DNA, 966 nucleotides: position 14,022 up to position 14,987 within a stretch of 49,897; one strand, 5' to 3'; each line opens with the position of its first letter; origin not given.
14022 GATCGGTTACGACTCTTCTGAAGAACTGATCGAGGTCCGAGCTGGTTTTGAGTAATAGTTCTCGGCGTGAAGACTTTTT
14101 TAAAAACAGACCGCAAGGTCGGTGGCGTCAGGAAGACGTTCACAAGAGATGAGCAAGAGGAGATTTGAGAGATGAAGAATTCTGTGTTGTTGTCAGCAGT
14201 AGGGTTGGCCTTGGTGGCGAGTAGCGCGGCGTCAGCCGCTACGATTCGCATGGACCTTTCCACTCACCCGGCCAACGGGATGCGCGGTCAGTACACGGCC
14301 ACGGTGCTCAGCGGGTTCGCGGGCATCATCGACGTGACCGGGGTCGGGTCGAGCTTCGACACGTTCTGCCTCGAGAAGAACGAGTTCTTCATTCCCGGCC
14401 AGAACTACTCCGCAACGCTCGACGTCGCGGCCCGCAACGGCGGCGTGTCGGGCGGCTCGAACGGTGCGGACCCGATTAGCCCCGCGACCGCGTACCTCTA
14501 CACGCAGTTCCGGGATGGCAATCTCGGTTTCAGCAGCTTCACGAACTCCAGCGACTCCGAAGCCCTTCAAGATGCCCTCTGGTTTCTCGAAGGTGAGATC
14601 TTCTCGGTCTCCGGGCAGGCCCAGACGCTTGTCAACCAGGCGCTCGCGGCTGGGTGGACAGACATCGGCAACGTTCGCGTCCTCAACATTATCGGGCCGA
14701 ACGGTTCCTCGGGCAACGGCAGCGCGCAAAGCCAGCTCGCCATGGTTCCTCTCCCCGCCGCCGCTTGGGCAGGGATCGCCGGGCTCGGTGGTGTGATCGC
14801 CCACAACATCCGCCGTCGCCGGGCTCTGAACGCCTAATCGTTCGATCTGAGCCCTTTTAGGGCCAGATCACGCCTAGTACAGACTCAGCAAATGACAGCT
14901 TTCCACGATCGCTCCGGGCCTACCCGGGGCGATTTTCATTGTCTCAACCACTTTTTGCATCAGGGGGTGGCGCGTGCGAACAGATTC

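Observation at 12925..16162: Three tandem secreted proteins share a tripartite C-terminal tail (VPLP[PA]A, a hydrophobic helix and an Arg/Lys cluster)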

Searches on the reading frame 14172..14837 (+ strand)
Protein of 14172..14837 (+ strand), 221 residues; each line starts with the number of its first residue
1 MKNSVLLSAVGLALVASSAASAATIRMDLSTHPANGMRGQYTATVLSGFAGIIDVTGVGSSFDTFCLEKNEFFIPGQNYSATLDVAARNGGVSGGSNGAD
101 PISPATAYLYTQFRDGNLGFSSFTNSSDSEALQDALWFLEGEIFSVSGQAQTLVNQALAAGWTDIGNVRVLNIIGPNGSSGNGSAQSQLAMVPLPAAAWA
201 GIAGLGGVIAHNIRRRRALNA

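Call 4: search_protein_families(library=ncbifam, proteins=[window:14172-14837:+], max_evalue=1)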
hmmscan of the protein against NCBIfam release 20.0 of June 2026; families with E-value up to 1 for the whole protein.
window:14172-14837:+ (221 aa): 0 families

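Call 5: search_protein_families(library=pfam, proteins=[window:14172-14837:+], max_evalue=1)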
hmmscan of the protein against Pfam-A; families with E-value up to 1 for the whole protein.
window:14172-14837:+ (221 aa): 1 family
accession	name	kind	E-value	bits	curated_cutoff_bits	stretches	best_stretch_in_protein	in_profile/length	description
PF01523.21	PmbA_TldD_1st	-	0.059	14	20.9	1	113-135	36-57/65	PmbA/TldA metallopeptidase domain 1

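Call 9: find_homologous_proteins(query=window:14172-14837:+, max_evalue=0.001)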
Query window:14172-14837:+ (221 aa): 160 proteins with E <= 0.001 among 2925 candidates; the best 120 are listed.
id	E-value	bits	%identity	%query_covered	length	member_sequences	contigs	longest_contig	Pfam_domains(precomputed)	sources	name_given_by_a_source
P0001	1.2e-121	422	100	88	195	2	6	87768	-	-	-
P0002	3.3e-113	395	83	99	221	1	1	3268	-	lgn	-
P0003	2.0e-111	389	86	89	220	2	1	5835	-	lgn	-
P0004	1.4e-109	383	80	100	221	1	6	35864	-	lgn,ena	-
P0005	2.7e-56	209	49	99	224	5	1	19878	-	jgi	-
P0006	4.6e-32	130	45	77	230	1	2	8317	PF07589.17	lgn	-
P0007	3.0e-30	124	40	87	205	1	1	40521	-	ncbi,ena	-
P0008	6.1e-30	123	44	92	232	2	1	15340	PF07589.17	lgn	-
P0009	1.9e-29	121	38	98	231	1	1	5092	-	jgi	-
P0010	4.7e-29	120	39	84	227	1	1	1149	-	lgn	-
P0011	7.1e-29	119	42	90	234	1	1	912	-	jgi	jgi:hypothetical protein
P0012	1.1e-28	119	50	76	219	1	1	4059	PF07589.17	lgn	-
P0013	1.5e-28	118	40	95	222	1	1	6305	-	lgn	-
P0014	2.5e-28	117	40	98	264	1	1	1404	-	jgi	jgi:hypothetical protein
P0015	2.9e-28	117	43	81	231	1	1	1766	PF07589.17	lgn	-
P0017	3.4e-28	117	45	75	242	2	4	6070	PF07589.17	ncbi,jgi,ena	jgi:hypothetical protein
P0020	1.2e-27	115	48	74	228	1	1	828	PF07589.17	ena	-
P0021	1.5e-27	115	46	77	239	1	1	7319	PF07589.17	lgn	-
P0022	2.1e-27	114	41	100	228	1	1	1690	PF07589.17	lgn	-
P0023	3.2e-27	114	41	94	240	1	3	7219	PF07589.17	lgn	-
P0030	1.7e-26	111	41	100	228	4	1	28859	PF07589.17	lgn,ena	-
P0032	2.8e-26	111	41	100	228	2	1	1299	PF07589.17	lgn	-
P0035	4.0e-26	110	44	73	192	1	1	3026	PF07589.17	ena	-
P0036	4.8e-26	110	43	70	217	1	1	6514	PF07589.17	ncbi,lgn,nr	ncbi:MAG: hypothetical protein A4E69_02174 [Syntrophus sp. PtaB.Bin138]|nr:MAG: hypothetical protein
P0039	9.2e-26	109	40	86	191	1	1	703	PF07589.17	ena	-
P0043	1.8e-25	108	41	73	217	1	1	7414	PF07589.17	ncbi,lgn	-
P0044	2.6e-25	108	41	79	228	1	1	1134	PF07589.17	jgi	-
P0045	3.2e-25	107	41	81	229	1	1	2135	-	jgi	jgi:hypothetical protein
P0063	4.4e-23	100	43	67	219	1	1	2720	PF07589.17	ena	-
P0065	4.6e-23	100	41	72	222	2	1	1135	-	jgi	jgi:hypothetical protein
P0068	6.0e-23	100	47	61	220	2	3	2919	PF07589.17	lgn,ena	-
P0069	1.2e-22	99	44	64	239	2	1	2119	PF07589.17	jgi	jgi:hypothetical protein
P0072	1.7e-22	98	50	61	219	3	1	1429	PF07589.17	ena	-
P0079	1.7e-21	95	48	62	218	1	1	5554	PF07589.17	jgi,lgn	-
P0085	3.2e-21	94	38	97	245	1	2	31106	-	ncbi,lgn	-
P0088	4.7e-21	94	44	61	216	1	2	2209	PF07589.17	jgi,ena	-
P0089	7.0e-21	93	40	83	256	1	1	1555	PF07589.17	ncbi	-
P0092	2.6e-20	91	48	61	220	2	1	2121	PF07589.17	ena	-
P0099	1.4e-19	89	36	99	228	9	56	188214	-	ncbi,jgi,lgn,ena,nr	ncbi:MAG: hypothetical protein RBS72_06865 [Sedimentisphaerales bacterium]|jgi:hypothetical protein|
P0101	1.6e-19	89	37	99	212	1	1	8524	PF07589.17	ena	-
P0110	1.6e-18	85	35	95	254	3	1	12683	PF07589.17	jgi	jgi:hypothetical protein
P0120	3.0e-17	81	39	62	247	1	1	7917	PF07589.17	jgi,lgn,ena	-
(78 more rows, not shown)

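Call 12: find_encoding_contigs(protein=P0004, flank=10000, max_places=3)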
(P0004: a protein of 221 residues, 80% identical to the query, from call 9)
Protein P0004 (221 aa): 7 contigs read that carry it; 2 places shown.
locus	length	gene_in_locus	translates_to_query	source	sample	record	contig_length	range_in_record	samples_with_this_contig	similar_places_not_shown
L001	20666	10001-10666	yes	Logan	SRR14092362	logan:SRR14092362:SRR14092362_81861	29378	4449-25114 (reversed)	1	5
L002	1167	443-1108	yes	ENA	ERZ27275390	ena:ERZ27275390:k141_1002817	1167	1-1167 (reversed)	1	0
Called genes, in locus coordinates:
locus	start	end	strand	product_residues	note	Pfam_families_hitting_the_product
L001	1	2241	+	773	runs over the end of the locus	PF01656:CbiA (weak), PF10609:ParA (weak), PF13614:AAA_31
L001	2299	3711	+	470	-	PF02397:Bac_transf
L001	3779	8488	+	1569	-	PF07719:TPR_2 (faint), PF00515:TPR_1 (faint), PF13181:TPR_8 (faint), PF13414:TPR_11 (faint), PF13428:TPR_14 (faint), PF14559:TPR_19 (faint), PF13431:TPR_17 (faint)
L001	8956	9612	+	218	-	-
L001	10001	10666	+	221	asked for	-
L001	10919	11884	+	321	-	-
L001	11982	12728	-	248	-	PF01209:Ubie_methyltran, PF13489:Methyltransf_23, PF13847:Methyltransf_31, PF08241:Methyltransf_11, PF08242:Methyltransf_12, PF13649:Methyltransf_25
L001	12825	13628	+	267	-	PF00535:Glycos_transf_2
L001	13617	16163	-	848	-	PF03176:MMPL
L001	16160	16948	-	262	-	-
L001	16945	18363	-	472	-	PF00501:AMP-binding, PF13193:AMP-binding_C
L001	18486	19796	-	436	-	PF00890:FAD_binding_2, PF01266:DAO, PF01494:FAD_binding_3, PF04820:Trp_halogenase, PF07992:Pyr_redox_2, PF12831:FAD_oxidored, PF13450:NAD_binding_8, PF04820:Trp_halogenase, +4 more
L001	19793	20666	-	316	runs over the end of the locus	PF21168:FkbO_Hyg5-like_N, PF01042:Ribonuc_L-PSP (faint)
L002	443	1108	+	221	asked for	-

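Call 13: find_encoding_contigs(protein=P0005, flank=10000, max_places=2)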
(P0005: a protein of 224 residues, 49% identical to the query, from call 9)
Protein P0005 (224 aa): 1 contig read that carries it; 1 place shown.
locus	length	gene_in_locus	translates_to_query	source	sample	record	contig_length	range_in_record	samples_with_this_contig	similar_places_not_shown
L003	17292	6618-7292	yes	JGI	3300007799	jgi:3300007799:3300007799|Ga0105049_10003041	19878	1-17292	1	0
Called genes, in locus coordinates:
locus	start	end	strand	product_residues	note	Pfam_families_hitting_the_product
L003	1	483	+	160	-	?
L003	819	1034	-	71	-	PF11381:DUF3185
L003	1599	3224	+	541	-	PF00989:PAS, PF08448:PAS_4 (weak), PF13426:PAS_9, PF02518:HATPase_c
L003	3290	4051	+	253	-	PF00072:Response_reg, PF00196:GerE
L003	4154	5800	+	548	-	PF05239:PRC, PF26390:MamS_MamX, PF05239:PRC, PF26390:MamS_MamX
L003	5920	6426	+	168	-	-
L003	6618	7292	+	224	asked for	-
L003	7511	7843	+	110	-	-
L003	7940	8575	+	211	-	PF00210:Ferritin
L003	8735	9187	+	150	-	PF05239:PRC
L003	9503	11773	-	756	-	PF08448:PAS_4 (faint), PF13426:PAS_9 (weak), PF00989:PAS, PF13188:PAS_8, PF13426:PAS_9 (weak), PF00512:HisKA, PF02518:HATPase_c, PF00072:Response_reg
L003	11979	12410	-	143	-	PF00072:Response_reg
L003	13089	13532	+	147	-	-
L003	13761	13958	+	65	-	-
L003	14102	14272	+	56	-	PF11752:DUF3309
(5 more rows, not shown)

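Call 14: find_encoding_contigs(protein=P0007, flank=10000, max_places=2)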
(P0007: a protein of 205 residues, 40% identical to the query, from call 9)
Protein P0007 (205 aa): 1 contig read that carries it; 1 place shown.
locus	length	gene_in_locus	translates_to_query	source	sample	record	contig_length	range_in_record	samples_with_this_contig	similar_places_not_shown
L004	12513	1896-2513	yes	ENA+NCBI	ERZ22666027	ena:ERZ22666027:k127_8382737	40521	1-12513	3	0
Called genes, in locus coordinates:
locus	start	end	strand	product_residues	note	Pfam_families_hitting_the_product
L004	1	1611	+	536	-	?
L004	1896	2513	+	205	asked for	-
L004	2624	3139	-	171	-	-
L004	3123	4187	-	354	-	-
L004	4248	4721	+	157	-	PF00583:Acetyltransf_1, PF13673:Acetyltransf_10 (faint), PF13508:Acetyltransf_7, PF08445:FR47 (faint)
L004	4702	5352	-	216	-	PF00881:Nitroreductase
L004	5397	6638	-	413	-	PF08668:HDOD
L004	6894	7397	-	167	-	PF00380:Ribosomal_S9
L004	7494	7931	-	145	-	PF00572:Ribosomal_L13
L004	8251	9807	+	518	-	PF02517:Rce1-like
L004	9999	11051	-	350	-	PF00459:Inositol_P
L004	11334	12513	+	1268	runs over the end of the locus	-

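Call 40: predict_structure(alignment_id=A2)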
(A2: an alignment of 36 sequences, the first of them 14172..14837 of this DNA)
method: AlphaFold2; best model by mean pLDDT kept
length: 221 residues; sequences in the alignment: 36
mean_pLDDT: 82.1   pTM: 0.77
mean pLDDT of the five models: 82.1, 81.6, 78.7, 78.3, 77.2
residues with pLDDT >= 90: 103; 70-90: 67; 50-70: 47; < 50: 4
segments of 3 or more residues with pLDDT < 50: none
pLDDT, mean of each block of 10 residues (from residue 1): 53 55 88 71 89 59 91 92 87 69 96 87 78 96 95 97 94 83 88 70 77 89 83
secondary structure, 60 per line:
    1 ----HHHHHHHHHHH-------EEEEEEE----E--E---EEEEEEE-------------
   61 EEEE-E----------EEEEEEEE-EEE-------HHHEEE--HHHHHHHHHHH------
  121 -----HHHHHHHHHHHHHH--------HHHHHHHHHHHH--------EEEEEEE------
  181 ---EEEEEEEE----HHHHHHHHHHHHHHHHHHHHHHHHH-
elements in order: H5-15 E23-29 E41-47 E61-64 E77-84 E86-88 E99-101 H104-114 H126-139 H148-159 E168-174 E184-191 H196-220

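Call 44: fold_search(model_id=the predicted structure, library=pdb)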
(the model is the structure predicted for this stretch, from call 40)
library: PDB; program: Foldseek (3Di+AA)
matches with E <= 10: 182; with E <= 0.001: 0
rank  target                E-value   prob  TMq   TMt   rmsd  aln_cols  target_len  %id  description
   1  5a0g_C                1.1e-03  1.00  0.44  0.53   5.6       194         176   10  N-terminal thioester domain of surface protein from Clostridium perfringens (released 2015-06-03)
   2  5a0d_B                1.6e-03  1.00  0.45  0.54   6.0       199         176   10  N-terminal thioester domain of surface protein from Clostridium perfringens, Cys138Ala mutant (released 2015-06-03)
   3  5a0n                  3.3e-03  0.99  0.44  0.45   7.0       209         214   13  N-terminal thioester domain of protein F2 like fibronectin-binding protein from Streptococcus pneumoniae (released 2015-06-03)
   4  5a0d_C                1.2e-02  0.99  0.48  0.58   5.3       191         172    9  N-terminal thioester domain of surface protein from Clostridium perfringens, Cys138Ala mutant (released 2015-06-03)
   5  5a0d_D                2.1e-02  0.98  0.46  0.56   5.9       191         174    9  N-terminal thioester domain of surface protein from Clostridium perfringens, Cys138Ala mutant (released 2015-06-03)
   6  5a0d_A                2.3e-02  0.98  0.48  0.57   5.5       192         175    9  N-terminal thioester domain of surface protein from Clostridium perfringens, Cys138Ala mutant (released 2015-06-03)
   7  8ejv_B                8.8e-01  0.03  0.15  0.14  12.4       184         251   11  The crystal structure of Pseudomonas putida PcaR in complex with succinate (released 2024-03-20)
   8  6hxy_B                8.8e-01  0.02  0.11  0.14  17.1       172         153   13  Crystal structure of the head and coiled-coil domains of zebrafish CCDC61 (released 2020-04-29)
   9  4gwp_F                8.8e-01  0.02  0.09  0.10  19.0       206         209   13  Structure of the Mediator Head Module from S. cerevisiae (released 2012-10-31)
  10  3obf_A                1.1e+00  0.02  0.12  0.15  13.6       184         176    9  Crystal structure of putative transcriptional regulator, IclR family; targeted domain 129...302 (released 2010-08-25)
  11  3obf_B                1.3e+00  0.02  0.12  0.14  13.7       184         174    9  Crystal structure of putative transcriptional regulator, IclR family; targeted domain 129...302 (released 2010-08-25)
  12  4ckn_A                1.3e+00  0.04  0.13  0.16  18.0       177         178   13  Structure of an N-terminal fragment of Leishmania SAS-6 containing parts of its coiled coil domain, F257E mutant (released 2014-03-05)
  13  3d3o_B                1.4e+00  0.03  0.14  0.17  15.3       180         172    8  Crystal structure of the effector domain of the putative transcriptional regulator IclR from Acinetobacter sp. ADP1 (released 2008-07-08)
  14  4gfc_A                1.7e+00  0.07  0.12  0.16  13.1        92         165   11  N-terminal coiled-coil dimer of C.elegans SAS-6, crystal form B (released 2013-06-19)
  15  2hzm_G                1.8e+00  0.02  0.12  0.13  17.3       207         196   11  Structure of the Mediator head subcomplex Med18/20 (released 2006-09-12)
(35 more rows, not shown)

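Call 47: search_solved_structures(query=A2, max_evalue=10, show_alignments=3)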
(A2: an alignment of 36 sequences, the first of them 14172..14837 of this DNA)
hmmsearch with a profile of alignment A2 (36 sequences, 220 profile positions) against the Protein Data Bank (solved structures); distinct sequences matched with E-value up to 10: 11.
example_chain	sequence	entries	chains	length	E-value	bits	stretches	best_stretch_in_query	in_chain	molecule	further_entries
4p0d_A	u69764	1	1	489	0.58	12.6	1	44-98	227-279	Trypsin-resistant surface T6 protein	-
3cww_A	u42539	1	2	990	1.2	11.6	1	99-141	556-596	Insulin-degrading enzyme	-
3hgz_A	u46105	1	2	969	1.3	11.5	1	99-141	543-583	Insulin-degrading enzyme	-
6b70_A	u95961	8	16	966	1.3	11.5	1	99-141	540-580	Insulin-degrading enzyme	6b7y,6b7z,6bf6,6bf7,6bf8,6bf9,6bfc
4lte_A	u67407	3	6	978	1.3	11.5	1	99-141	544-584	Insulin-degrading enzyme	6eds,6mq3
4pes_A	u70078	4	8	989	1.3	11.5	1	99-141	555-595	Insulin-degrading enzyme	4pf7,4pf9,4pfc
2wby_A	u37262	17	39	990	1.3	11.5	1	99-141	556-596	INSULIN-DEGRADING ENZYME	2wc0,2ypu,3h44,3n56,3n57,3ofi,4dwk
3qz2_A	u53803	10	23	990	1.3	11.4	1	99-141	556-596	Insulin-degrading enzyme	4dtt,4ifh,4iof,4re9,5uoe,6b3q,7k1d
3e4z_A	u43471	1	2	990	1.3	11.4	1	99-141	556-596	Insulin-degrading enzyme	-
7rze_A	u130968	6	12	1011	1.4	11.4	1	99-141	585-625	Cysteine-free Insulin-degrading enzyme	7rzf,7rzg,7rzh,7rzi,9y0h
2wk3_A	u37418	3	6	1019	1.4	11.4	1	99-141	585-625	INSULIN DEGRADING ENZYME | Insulin-degrading enzyme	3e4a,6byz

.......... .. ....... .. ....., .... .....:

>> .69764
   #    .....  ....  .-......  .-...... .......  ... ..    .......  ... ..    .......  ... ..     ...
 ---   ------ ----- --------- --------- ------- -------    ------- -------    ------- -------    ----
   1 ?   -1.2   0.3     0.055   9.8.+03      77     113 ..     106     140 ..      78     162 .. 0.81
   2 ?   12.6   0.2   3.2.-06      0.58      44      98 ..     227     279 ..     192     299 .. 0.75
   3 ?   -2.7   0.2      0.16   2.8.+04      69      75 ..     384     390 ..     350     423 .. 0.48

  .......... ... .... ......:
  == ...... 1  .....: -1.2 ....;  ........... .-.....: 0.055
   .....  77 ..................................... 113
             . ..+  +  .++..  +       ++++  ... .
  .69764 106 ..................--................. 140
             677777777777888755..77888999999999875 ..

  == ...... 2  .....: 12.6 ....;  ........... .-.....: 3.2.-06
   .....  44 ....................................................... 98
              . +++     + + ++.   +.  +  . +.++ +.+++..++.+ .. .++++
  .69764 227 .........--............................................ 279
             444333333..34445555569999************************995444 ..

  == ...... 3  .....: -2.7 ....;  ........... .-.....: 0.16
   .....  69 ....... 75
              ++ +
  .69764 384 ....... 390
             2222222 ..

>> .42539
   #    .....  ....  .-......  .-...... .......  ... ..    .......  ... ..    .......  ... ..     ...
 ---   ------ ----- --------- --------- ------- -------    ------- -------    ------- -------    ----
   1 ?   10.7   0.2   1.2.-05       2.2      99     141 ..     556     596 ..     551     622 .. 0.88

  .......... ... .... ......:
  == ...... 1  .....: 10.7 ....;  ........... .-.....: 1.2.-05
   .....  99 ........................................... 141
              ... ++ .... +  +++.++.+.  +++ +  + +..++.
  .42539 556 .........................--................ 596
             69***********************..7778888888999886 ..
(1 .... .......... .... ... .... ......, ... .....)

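Call 48: search_protein_families(library=pfam, alignment_id=A2, max_evalue=10)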
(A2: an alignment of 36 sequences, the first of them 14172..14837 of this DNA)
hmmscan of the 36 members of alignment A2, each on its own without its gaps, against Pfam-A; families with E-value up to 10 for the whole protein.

A. member 1, window:14172-14837:+ (221 aa): 1 family
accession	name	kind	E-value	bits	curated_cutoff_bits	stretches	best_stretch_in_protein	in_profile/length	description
PF01523.21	PmbA_TldD_1st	-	0.059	14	20.9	1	113-135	36-57/65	PmbA/TldA metallopeptidase domain 1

B. families by the number of members that match (of 36 scanned): 22 families
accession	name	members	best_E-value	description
PF07589.16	PEP-CTERM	18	1e-09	PEP-CTERM motif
PF08341.16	TED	2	0.022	Thioester domain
PF00746.26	Gram_pos_anchor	2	0.21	LPXTG cell wall anchor motif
PF25145.1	NfeD1b_N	1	0.00088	NfeD1b, N-terminal domain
PF18205.6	VPDSG-CTERM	1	0.0049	VPDSG-CTERM motif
PF22424.2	HK620_9_C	1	0.021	HK620, Tail spike protein, C-terminal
PF19489.4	SLT_4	1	0.022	Transglycosylase SLT domain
PF11384.13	DUF3188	1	0.035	Protein of unknown function (DUF3188)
PF01523.21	PmbA_TldD_1st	1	0.059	PmbA/TldA metallopeptidase domain 1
PF21314.2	TM_ErbB1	1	0.066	Epidermal growth factor receptor transmembrane-juxtamembrane segment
PF24653.1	Phage_OMP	1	0.074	Cyanophage outer membrane protein like beta barrel domain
PF11906.13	DUF3426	1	0.11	Protein of unknown function (DUF3426)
PF12316.13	Dsh_C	1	0.11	Segment polarity protein dishevelled (Dsh) C terminal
PF19942.4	DUF6404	1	0.11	Family of unknown function (DUF6404)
PF22739.2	NA-iREase3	1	0.13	NACHT-associated inactive Restriction Endonuclease 2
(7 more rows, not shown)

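Call 57: search_protein_families(library=pfam, alignment_id=A5, max_evalue=10)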
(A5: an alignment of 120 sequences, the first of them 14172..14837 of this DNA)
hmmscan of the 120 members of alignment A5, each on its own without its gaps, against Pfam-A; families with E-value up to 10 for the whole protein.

A. member 1, window:14172-14837:+ (221 aa): 1 family
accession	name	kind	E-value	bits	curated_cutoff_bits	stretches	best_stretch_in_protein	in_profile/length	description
PF01523.21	PmbA_TldD_1st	-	0.059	14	20.9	1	113-135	36-57/65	PmbA/TldA metallopeptidase domain 1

B. families by the number of members that match (of 120 scanned): 38 families (the first 25 are shown)
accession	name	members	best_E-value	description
PF07589.16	PEP-CTERM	71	2.8e-10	PEP-CTERM motif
PF08341.16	TED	6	0.0067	Thioester domain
PF18205.6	VPDSG-CTERM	5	0.0049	VPDSG-CTERM motif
PF11384.13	DUF3188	4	0.028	Protein of unknown function (DUF3188)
PF19942.4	DUF6404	3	0.066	Family of unknown function (DUF6404)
PF00746.26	Gram_pos_anchor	3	0.14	LPXTG cell wall anchor motif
PF12768.13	Rax2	2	0.022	Rax2 C-terminal beta propeller domain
PF24653.1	Phage_OMP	2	0.042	Cyanophage outer membrane protein like beta barrel domain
PF25145.1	NfeD1b_N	1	0.00088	NfeD1b, N-terminal domain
PF01547.30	SBP_bac_1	1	0.0061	Bacterial extracellular solute-binding protein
PF12393.13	Dr_adhesin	1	0.0087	Dr family adhesin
PF10880.13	DUF2673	1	0.017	Protein of unknown function (DUF2673)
PF22424.2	HK620_9_C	1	0.021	HK620, Tail spike protein, C-terminal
PF03553.21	Na_H_antiporter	1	0.021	Na+/H+ antiporter family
PF19489.4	SLT_4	1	0.022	Transglycosylase SLT domain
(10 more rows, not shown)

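Call 58: search_protein_families(library=ncbifam, alignment_id=A5, max_evalue=10)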
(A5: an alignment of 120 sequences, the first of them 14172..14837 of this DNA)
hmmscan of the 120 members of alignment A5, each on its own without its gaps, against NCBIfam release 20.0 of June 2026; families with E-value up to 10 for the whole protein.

A. member 1, window:14172-14837:+ (221 aa): 0 families

B. families by the number of members that match (of 120 scanned): 62 families (the first 25 are shown)
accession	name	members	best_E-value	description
NF038129.1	PEP_NF038129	67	1.1e-09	NF038129 family PEP-CTERM protein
NF041538.1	PEP_EDSA_1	48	4.9e-08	EDSAP-1 family PEP-CTERM protein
TIGR02595.1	PEP_CTERM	47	4.4e-07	PEP-CTERM sorting domain-containing protein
NF041927.1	Xrt_dep_XDP1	43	0.00012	exosortase-dependent surface protein XDP1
NF033554.9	floc_PepA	39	1.5e-11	flocculation-associated PEP-CTERM protein PepA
NF038124.1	PEP_CTERM_TLD_A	39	3.1e-06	PEP_CTERM-anchored TLD domain-containing protein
NF038126.1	PEP_CTERM_FxDxF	38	7.9e-14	FxDxF family PEP-CTERM protein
NF038125.1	PEP_CTERM_THxN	38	1.5e-07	THxN family PEP-CTERM protein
NF038120.1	PEP_CTERM_QFxxD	34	2.7e-06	NF038120 family PEP-CTERM protein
TIGR03901.2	MYXO-CTERM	33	0.0039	MYXO-CTERM sorting domain-containing protein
NF038119.1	PEP_CTERM_MHFG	32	5.4e-08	MHFG family PEP-CTERM protein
NF038118.1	PEP_CTERM_CCXG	30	8.9e-07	CCXG family PEP-CTERM protein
NF033947.0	PEP-cistern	27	0.0014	cistern family PEP-CTERM protein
TIGR01167.1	LPXTG_anchor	23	0.04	LPXTG cell wall anchor domain-containing protein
NF035944.1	PEPxxWA-CTERM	19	1.1e-09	PEPxxWA-CTERM sorting domain-containing protein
TIGR03370.1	VPLPA-CTERM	16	1.9e-05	VPLPA-CTERM sorting domain-containing protein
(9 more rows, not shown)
